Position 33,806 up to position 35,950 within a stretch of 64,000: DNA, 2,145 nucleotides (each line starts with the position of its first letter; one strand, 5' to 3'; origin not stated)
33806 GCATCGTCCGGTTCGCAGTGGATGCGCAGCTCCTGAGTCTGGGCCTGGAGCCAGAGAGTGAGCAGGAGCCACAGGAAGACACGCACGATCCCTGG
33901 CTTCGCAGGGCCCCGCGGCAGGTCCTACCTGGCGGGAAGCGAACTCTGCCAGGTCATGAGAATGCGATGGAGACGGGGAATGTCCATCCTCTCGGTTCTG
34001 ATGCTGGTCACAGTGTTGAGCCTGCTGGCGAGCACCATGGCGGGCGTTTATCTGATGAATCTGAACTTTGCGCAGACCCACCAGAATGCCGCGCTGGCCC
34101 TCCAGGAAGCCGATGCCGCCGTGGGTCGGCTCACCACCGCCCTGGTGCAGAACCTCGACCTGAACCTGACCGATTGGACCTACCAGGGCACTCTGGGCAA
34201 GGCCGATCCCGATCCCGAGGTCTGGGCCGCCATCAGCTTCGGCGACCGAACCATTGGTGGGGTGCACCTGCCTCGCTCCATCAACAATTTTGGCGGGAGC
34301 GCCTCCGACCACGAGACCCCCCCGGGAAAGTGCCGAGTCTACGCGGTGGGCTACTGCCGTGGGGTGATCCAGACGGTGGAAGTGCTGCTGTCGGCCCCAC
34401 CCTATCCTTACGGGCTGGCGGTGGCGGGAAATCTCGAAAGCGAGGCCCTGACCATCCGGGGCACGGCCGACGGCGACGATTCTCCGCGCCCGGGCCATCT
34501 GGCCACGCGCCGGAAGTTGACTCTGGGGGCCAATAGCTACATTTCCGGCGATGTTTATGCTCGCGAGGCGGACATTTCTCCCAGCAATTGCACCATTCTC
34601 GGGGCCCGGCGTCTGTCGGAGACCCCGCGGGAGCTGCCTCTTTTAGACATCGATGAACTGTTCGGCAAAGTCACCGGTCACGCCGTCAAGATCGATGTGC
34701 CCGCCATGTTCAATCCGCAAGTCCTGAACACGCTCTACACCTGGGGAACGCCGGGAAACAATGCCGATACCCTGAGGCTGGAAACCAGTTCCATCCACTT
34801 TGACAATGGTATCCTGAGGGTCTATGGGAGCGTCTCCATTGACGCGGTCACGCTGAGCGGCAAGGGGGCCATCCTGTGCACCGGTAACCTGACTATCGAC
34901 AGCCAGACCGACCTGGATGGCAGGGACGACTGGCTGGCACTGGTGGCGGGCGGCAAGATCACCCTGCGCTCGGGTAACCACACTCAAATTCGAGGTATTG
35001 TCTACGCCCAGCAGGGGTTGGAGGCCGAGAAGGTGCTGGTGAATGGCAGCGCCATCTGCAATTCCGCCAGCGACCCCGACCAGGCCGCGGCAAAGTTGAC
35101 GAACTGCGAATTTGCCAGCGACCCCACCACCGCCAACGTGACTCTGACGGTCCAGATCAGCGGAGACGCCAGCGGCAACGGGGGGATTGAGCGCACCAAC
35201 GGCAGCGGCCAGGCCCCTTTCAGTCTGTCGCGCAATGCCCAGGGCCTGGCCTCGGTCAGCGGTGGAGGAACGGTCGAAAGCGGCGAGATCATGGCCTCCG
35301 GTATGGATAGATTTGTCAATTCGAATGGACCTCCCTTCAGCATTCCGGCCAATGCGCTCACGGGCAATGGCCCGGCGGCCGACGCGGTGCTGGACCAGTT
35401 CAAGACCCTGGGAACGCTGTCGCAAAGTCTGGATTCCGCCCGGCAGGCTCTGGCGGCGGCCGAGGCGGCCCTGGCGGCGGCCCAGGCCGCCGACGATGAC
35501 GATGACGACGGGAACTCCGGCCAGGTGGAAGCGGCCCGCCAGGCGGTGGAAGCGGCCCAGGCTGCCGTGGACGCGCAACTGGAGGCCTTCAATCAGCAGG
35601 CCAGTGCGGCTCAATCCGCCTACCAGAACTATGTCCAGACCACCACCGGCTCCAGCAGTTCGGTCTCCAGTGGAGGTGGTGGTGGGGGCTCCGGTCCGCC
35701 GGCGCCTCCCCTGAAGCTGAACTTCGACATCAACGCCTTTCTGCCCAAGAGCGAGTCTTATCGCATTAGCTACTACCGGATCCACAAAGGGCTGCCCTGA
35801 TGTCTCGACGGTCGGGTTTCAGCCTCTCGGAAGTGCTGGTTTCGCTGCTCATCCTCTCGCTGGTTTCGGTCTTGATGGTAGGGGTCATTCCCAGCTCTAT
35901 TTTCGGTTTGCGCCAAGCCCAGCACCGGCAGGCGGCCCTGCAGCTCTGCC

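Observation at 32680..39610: Minor-pilin-like operon hard-wired to paired PEGA receptor Ser/Thr kinases and an FHA/SARP regulator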

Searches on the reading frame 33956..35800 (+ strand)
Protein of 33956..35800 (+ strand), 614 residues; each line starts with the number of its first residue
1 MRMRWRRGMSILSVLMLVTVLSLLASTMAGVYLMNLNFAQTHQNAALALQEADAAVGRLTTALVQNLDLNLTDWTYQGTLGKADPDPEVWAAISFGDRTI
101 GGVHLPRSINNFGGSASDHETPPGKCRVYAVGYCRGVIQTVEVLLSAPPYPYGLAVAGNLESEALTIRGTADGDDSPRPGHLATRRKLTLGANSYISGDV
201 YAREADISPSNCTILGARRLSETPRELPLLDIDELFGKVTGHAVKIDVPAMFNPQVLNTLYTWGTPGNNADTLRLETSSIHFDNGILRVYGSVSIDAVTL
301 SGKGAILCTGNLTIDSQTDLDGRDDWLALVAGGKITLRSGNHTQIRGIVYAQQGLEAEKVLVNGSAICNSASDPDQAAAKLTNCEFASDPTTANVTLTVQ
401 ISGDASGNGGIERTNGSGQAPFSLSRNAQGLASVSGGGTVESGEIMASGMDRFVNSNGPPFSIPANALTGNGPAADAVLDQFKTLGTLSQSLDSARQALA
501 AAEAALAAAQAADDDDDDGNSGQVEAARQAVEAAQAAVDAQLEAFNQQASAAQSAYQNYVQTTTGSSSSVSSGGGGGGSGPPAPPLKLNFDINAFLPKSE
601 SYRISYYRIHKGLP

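Call 9: search_protein_families(library=pfam, proteins=[window:33956-35800:+], max_evalue=0.1)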
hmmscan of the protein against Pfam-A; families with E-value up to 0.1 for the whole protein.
window:33956-35800:+ (614 aa): 2 families
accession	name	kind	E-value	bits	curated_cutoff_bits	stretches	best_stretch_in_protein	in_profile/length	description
PF04519.19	Bactofilin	-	0.0015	19.2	27.9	0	156-208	43-88/98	Polymer-forming cytoskeletal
PF17107.11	SesA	-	0.091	13.3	26.3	0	474-562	10-98/122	N-terminal domain on NACHT_NTPase and P-loop NTPases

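Call 10: search_protein_families(library=ncbifam, proteins=[window:33956-35800:+], max_evalue=0.1)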
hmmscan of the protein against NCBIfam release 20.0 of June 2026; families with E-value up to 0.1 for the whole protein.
window:33956-35800:+ (614 aa): 2 families
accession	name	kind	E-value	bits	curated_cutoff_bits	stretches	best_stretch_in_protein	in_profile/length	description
NF046104.1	PptglHdxlasePcsB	equivalog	0.013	14.7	450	1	470-564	167-262/400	peptidoglycan hydrolase PcsB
TIGR02971.1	heterocyst_DevB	subfamily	0.017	14.5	129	1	474-565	39-129/327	ABC exporter membrane fusion protein, DevB family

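Call 12: find_homologous_proteins(query=window:33980-35800:+)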
Query window:33980-35800:+ (606 aa): 13 proteins with E <= 0.001 among 8000 candidates.
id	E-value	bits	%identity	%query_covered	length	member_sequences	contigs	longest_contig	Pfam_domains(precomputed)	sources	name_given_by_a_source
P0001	0.0e+0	1333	100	100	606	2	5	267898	-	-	-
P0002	0.0e+0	1279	96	100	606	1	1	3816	-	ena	-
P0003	0.0e+0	1276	96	100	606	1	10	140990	-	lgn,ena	-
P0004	0.0e+0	1273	95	100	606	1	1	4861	-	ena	-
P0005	0.0e+0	1202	88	100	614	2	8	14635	-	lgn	-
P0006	0.0e+0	1177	88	100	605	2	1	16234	-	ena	-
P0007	0.0e+0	1175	88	100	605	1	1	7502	-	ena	-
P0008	0.0e+0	1169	86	100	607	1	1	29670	-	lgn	-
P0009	0.0e+0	1161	87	100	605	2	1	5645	-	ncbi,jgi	jgi:hypothetical protein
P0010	0.0e+0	1152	86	100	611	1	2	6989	-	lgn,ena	-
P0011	0.0e+0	1136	86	100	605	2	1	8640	-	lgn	-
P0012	0.0e+0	1108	84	99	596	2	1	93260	-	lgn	-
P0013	1.4e-247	841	95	65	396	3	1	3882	-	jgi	-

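Call 14: find_encoding_contigs(protein=P0012, flank=10000, max_places=3)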
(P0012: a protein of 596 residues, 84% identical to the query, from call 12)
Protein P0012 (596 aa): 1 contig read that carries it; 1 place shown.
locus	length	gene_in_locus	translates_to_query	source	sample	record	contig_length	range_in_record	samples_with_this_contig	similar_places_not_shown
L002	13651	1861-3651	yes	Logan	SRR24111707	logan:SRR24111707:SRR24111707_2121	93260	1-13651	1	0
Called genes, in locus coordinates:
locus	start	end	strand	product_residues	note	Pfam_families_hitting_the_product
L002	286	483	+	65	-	-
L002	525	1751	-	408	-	PF00069:Pkinase, PF01636:APH (faint), PF07714:PK_Tyr_Ser-Thr, PF03109:ABC1 (weak)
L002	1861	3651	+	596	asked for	-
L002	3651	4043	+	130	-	PF07963:N_methyl (weak)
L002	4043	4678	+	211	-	-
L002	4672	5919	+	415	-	PF00069:Pkinase, PF01636:APH (faint), PF07714:PK_Tyr_Ser-Thr, PF03109:ABC1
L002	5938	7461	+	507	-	PF16697:Yop-YscD_cpl, PF00498:FHA, PF03704:BTAD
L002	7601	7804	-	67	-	-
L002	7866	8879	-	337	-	PF01266:DAO (weak)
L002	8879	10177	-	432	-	PF02403:Seryl_tRNA_N, PF00587:tRNA-synt_2b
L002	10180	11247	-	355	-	PF00437:T2SSE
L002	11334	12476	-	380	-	PF00437:T2SSE, PF13555:AAA_29 (faint)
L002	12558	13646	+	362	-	-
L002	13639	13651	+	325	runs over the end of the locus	PF00730:HhH-GPD, PF00633:HHH (weak)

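Call 22: search_solved_structures(query=window:33980-35800:+, max_evalue=1)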
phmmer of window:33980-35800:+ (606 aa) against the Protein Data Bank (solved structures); distinct sequences matched with E-value up to 1: 1.
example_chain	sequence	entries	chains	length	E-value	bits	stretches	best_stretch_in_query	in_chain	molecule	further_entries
5ydx_A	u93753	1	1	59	0.35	12.8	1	540-576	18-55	WW domain with PPxY motif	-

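Call 23: search_protein_families(library=padloc, proteins=[window:33980-35800:+], max_evalue=0.01)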
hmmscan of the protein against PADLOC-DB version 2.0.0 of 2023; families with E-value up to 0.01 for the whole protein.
window:33980-35800:+ (606 aa): 0 families

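Call 27: search_protein_representatives(protein=window:33980-35800:+)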
Query: 606 residues. Proteins with E-value up to 0.001 (for the whole library): 451; up to 1e-10: 207; up to 1e-30: 19. The best 150 are listed.
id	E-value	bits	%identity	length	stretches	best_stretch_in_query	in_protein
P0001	0.0e+00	1332.7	100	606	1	1-606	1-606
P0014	7.0e-52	193.5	36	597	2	4-395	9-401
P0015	6.8e-44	167.1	31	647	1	3-601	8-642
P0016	8.2e-43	163.5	31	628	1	2-601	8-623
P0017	2.5e-40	155.3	34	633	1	2-603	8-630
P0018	9.5e-40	153.4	30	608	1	3-604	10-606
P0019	3.0e-39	151.8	29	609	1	2-602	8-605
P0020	4.1e-39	151.3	30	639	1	1-602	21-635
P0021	6.3e-39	150.7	29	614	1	2-602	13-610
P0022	3.6e-38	148.2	30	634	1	2-604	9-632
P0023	1.5e-37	146.2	33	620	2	4-400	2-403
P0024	3.6e-35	138.3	31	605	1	5-601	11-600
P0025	4.2e-35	138.1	31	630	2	6-397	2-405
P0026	8.5e-35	137.1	32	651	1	1-602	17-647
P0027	1.2e-34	136.6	30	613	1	2-603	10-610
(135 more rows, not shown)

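Call 32: find_related_loci(query=A2, collection=genome_contigs, flank=10000)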
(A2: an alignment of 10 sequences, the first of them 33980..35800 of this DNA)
Query A2 (606 aa) in genome_contigs; peptide patterns used: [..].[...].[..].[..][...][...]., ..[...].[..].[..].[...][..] (x = any residue, [..] = any of these).
42 stretches matched a pattern; 12 encode a relative of the query (tblastn E <= 1e-3); 12 distinct loci.
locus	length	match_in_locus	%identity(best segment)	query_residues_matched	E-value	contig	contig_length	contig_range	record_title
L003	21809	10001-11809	84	1-606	0e+0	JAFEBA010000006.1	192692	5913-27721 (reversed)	Bacterium isolate SZAS-1 EREM-KAN-1__6__length-192692, whole genome shotgun sequence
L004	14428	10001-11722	29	17-604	4e-51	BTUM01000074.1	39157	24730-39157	MAG: Candidatus Xenobia bacterium AMX-MBFR-33 DNA, sequence074, whole genome shotgun sequence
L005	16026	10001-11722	29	17-604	2e-50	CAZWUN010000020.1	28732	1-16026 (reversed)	MAG TPA_asm: uncultured Burkholderiales bacterium isolate SRP329715_co1_362 genome assembly, contig: NODE_2281_length_28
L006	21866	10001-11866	28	1-606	3e-49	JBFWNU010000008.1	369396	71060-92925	MAG: Vulcanimicrobiota bacterium isolate CA_2019_TPBF_12 NODE_235_length_369396_cov_36.641413_TPBF, whole genome shotgun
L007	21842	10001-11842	28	1-602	9e-47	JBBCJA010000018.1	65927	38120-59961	MAG: Selenomonadaceae bacterium isolate MAG_CPA_14 P10A_000000001703, whole genome shotgun sequence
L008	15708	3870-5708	26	1-600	9e-45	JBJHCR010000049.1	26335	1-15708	MAG: Vulcanimicrobiota bacterium isolate SF2967_J5348.metabat_sens.001 NODE_1846_length_26335_cov_1.259921, whole genome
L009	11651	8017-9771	28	24-603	3e-42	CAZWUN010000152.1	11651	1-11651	MAG TPA_asm: uncultured Burkholderiales bacterium isolate SRP329715_co1_362 genome assembly, contig: NODE_8466_length_11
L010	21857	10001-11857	25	1-602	3e-38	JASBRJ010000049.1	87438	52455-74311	MAG: bacterium isolate BWSM_10 k141_1778048, whole genome shotgun sequence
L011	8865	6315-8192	24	1-602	5e-34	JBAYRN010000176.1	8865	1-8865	MAG: Vulcanimicrobiota bacterium isolate SO_2016_LW2_44 scaffold17305_LW138R_2016, whole genome shotgun sequence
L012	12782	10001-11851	25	2-602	8e-26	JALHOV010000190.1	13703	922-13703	MAG: Vulcanimicrobiota bacterium isolate bin.189_sub c_000000017098, whole genome shotgun sequence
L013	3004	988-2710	26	17-604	3e-24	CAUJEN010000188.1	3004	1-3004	MAG: Candidatus Eremiobacteraeota bacterium isolate KLAP168 genome assembly, contig: KLAP168_236650, whole genome shotgu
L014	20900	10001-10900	27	83-359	2e-15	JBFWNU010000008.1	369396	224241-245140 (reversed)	MAG: Vulcanimicrobiota bacterium isolate CA_2019_TPBF_12 NODE_235_length_369396_cov_36.641413_TPBF, whole genome shotgun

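Call 36: search_protein_families(library=pfam, proteins=[L006:2957-4996:-, L006:5092-5991:+, L006:6305-7546:+, L006:7543-9165:-, L006:8945-9340:+, L006:9327-9989:+, L006:9983-11869:+, L006:13078-14139:-, L006:15148-17850:-, L006:1214-2599:-], max_evalue=0.01)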
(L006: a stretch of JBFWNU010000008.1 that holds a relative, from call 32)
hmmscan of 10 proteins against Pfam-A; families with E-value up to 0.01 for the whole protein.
L006:2957-4996:- (679 aa): 4 families
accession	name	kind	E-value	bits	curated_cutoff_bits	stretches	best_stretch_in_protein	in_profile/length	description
PF00122.25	E1-E2_ATPase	-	2.7e-52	177.4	28.1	1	194-359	16-181/181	E1-E2 ATPase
PF00702.32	Hydrolase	-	5.3e-30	105.7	26.4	1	376-579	2-191/191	haloacid dehalogenase-like hydrolase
PF00403.32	HMA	-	1.4e-05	25.8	24.8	1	12-68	2-61/62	Heavy-metal-associated domain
PF12710.13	HAD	-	0.0053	17.7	27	0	496-575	85-188/189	haloacid dehalogenase-like hydrolase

L006:5092-5991:+ (299 aa): 2 families
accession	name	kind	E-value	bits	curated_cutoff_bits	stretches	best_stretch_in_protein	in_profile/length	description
PF00877.26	NLPC_P60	-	2.5e-33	114.6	23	1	192-297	1-105/105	NlpC/P60 family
PF01476.26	LysM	-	7.7e-06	26.2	20.9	1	29-59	1-30/43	LysM domain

L006:6305-7546:+ (413 aa): 4 families
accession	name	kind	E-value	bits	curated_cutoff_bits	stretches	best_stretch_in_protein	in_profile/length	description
PF00069.31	Pkinase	-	3.6e-43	148.3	31.7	1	159-401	1-253/263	Protein kinase domain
PF07714.23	PK_Tyr_Ser-Thr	-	2.6e-29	102.8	23.1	1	161-399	3-248/258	Protein tyrosine and serine/threonine kinase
PF01636.29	APH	-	1.2e-06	28.9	23.2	1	272-305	166-200/239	Phosphotransferase enzyme family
PF03109.22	ABC1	-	0.00023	20.8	22.9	1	233-310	144-222/244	ABC1 atypical kinase-like domain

L006:7543-9165:- (540 aa): 7 families
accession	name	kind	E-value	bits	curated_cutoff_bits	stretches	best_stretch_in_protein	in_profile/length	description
PF00069.31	Pkinase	-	2.8e-47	161.8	31.7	1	281-524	1-253/263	Protein kinase domain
PF07714.23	PK_Tyr_Ser-Thr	-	2.1e-32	112.9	23.1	1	284-523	4-249/258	Protein tyrosine and serine/threonine kinase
PF01636.29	APH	-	1.2e-06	28.9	23.2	0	292-392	10-106/239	Phosphotransferase enzyme family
PF03109.22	ABC1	-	3.8e-05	23.4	22.9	1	320-428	114-219/244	ABC1 atypical kinase-like domain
PF01163.29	RIO1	-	9.3e-05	22.6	22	1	350-428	77-156/187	RIO domain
PF19974.5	TCAD9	-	0.0027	17.4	40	1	365-420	280-321/429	Ternary complex associated domain 9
PF17667.7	Pkinase_fungal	-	0.0039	16.4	24.1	1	382-449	294-365/387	Fungal protein kinase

L006:8945-9340:+ (131 aa): 1 family
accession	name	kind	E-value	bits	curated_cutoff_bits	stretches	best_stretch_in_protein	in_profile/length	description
PF07963.17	N_methyl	-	0.001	19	21.2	1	2-27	1-26/27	Prokaryotic N-terminal methylation motif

L006:9327-9989:+ (220 aa): 1 family
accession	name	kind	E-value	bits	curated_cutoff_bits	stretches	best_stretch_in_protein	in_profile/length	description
PF07963.17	N_methyl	-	8.1e-05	22.5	21.2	1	5-29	2-26/27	Prokaryotic N-terminal methylation motif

L006:9983-11869:+ (628 aa): 0 families

L006:13078-14139:- (353 aa): 6 families
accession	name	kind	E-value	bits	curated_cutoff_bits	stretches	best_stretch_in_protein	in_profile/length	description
PF13365.12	Trypsin_2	-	2.4e-32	113.1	27.6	1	85-220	1-144/144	Trypsin-like peptidase domain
PF00089.32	Trypsin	-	1.4e-14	54.9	20.6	1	87-242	29-218/220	Trypsin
PF13180.12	PDZ_2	-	9.9e-13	48.6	27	1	257-347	2-80/80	PDZ domain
PF17820.7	PDZ_6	-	4.7e-09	36.3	27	1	282-330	1-48/54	PDZ domain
PF00595.29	PDZ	-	1.4e-06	29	23.2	1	278-330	24-76/81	PDZ domain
PF10459.15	Peptidase_S46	-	2.9e-05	23.4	22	0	56-106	20-70/698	Peptidase S46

L006:15148-17850:- (900 aa): 2 families
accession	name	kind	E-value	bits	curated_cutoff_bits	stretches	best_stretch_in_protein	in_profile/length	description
PF00330.25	Aconitase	-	9.8e-169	562.6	28.7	1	77-569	15-463/463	Aconitase family (aconitate hydratase)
PF00694.25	Aconitase_C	-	4.6e-42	143.9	22.8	1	699-826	3-130/131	Aconitase C-terminal domain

L006:1214-2599:- (461 aa): 3 families
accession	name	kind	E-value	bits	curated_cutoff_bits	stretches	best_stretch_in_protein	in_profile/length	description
PF00365.25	PFK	-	4.8e-98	328.4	30.9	1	100-411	1-277/277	Phosphofructokinase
PF01513.26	NAD_kinase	-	0.0003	21.5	25.5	1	196-238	60-103/130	ATP-NAD kinase N-terminal domain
PF00781.29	DAGK_cat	-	0.0087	16.1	23.6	0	192-245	39-95/125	Diacylglycerol kinase catalytic domain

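Call 51: search_protein_families(library=pfam, proteins=[L014:8457-9701:+, L014:9698-11356:+, L014:12001-13689:-, L014:13691-15937:-, L014:15995-16600:-, L014:17013-17747:-, L014:17079-18752:+, L004:5166-6116:-, L004:7625-8797:+, L004:12113-14161:+], max_evalue=0.01)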
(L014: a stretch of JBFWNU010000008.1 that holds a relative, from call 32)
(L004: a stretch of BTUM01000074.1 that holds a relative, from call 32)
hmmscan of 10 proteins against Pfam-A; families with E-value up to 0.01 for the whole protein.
L014:8457-9701:+ (414 aa): 1 family
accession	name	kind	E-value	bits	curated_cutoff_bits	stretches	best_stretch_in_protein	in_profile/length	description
PF00482.28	T2SSF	-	1.1e-44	151.8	25.2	2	81-198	1-119/125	Type II secretion system (T2SS), protein F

L014:9698-11356:+ (552 aa): 0 families

L014:12001-13689:- (562 aa): 5 families
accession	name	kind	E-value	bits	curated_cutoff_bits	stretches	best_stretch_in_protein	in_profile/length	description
PF02518.31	HATPase_c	-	3.8e-19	69.6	26.4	1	444-552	3-109/111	Histidine kinase-, DNA gyrase B-, and HSP90-like ATPase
PF00512.31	HisKA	-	8.3e-12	45.4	26.9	1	335-399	2-64/66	His Kinase A (phospho-acceptor) domain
PF01590.32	GAF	-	2.3e-09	38.3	22.4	1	186-302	10-132/133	GAF domain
PF13185.12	GAF_2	-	4.4e-09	37.1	28.6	1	180-302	2-134/136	GAF domain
PF13492.12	GAF_3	-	0.00022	22.1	27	1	183-300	3-124/129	GAF domain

L014:13691-15937:- (748 aa): 6 families
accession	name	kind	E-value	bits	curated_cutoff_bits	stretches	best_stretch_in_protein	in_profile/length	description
PF00072.30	Response_reg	-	2e-25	89.5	30.2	1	8-118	1-111/111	Response regulator receiver domain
PF03704.23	BTAD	-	2.7e-14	54.2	22.1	1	626-742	27-144/146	Bacterial transcriptional activator domain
PF13487.12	HD_5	-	6.2e-08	33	27.2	1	209-246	98-135/170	HD domain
PF13428.12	TPR_14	-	0.00076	20.4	23.5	0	286-320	3-36/44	Tetratricopeptide repeat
PF13432.12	TPR_16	-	0.0026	18.6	32.7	1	289-340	2-50/65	Tetratricopeptide repeat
PF07719.23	TPR_2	-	0.0031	18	27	0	287-312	4-29/34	Tetratricopeptide repeat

L014:15995-16600:- (201 aa): 0 families

L014:17013-17747:- (244 aa): 0 families

L014:17079-18752:+ (557 aa): 3 families
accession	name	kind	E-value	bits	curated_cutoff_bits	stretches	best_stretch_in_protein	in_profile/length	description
PF16697.10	Yop-YscD_cpl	-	5.2e-25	88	33.2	2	461-541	1-83/94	Inner membrane component of T3SS, cytoplasmic domain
PF00498.31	FHA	-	8.6e-20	71.4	20.7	2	479-541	1-66/67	FHA domain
PF12770.12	CHAT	-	3.3e-06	27.2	24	1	243-300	213-270/289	CHAT domain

L004:5166-6116:- (316 aa): 0 families

L004:7625-8797:+ (390 aa): 3 families
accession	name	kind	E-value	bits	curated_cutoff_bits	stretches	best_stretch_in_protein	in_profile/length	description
PF01476.26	LysM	-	5.8e-17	61.8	20.9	1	210-253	1-43/43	LysM domain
PF23473.1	LysM3_LYK4_5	-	2e-05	25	29.3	1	210-253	5-47/48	LYK4/5 LysM3 domain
PF23446.1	LysM1_NFP_LYK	-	0.0019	19.5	36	1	216-253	16-54/60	NFP/LYK LysM1 domain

L004:12113-14161:+ (682 aa): 0 families

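Call 52: predict_structure(alignment_id=A1)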
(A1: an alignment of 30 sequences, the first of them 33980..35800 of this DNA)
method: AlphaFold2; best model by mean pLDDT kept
length: 606 residues; sequences in the alignment: 30
mean_pLDDT: 77.1   pTM: 0.57
mean pLDDT of the five models: 77.1, 76.1, 75.9, 75.8, 72.8
residues with pLDDT >= 90: 112; 70-90: 325; 50-70: 123; < 50: 46
segments of 3 or more residues with pLDDT < 50: 395-411, 430-440, 556-573
pLDDT, mean of each block of 10 residues (from residue 1): 85 90 87 92 91 80 75 81 89 86 73 81 93 89 86 92 61 89 90 85 81 76 82 69 67 79 75 85 84 87 82 70 92 79 93 89 88 91 76 50 37 60 58 43 61 62 63 81 85 86 68 74 87 85 76 51 42 60 69 80 88
secondary structure, 60 per line:
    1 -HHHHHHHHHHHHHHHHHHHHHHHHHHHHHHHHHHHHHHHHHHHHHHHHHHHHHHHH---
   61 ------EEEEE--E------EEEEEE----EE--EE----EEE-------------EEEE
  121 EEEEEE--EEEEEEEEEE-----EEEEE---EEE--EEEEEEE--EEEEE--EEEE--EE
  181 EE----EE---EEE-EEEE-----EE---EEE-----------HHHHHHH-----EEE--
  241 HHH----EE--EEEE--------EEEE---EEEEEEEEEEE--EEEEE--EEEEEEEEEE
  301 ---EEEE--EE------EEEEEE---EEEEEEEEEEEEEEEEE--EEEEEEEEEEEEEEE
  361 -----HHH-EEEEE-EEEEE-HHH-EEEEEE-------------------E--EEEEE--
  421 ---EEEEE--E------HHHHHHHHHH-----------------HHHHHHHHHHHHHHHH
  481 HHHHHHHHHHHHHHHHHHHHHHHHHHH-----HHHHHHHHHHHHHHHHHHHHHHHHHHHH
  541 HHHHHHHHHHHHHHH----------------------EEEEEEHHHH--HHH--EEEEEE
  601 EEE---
elements in order: H2-57 E67-71 E81-86 E101-103 E117-126 E129-138 E144-148 E152-154 E157-163 E166-170 E173-176 E179-182 E192-194 E196-199 E210-212 H224-230 E236-238 E252-255 E264-267 E271-281 E284-288 E291-300 E304-307 E318-323 E327-343 E346-360 E370-374 E376-380 E386-391 E414-418 E424-428 H438-447 H465-507 H513-555 E578-583 H584-587 E595-603
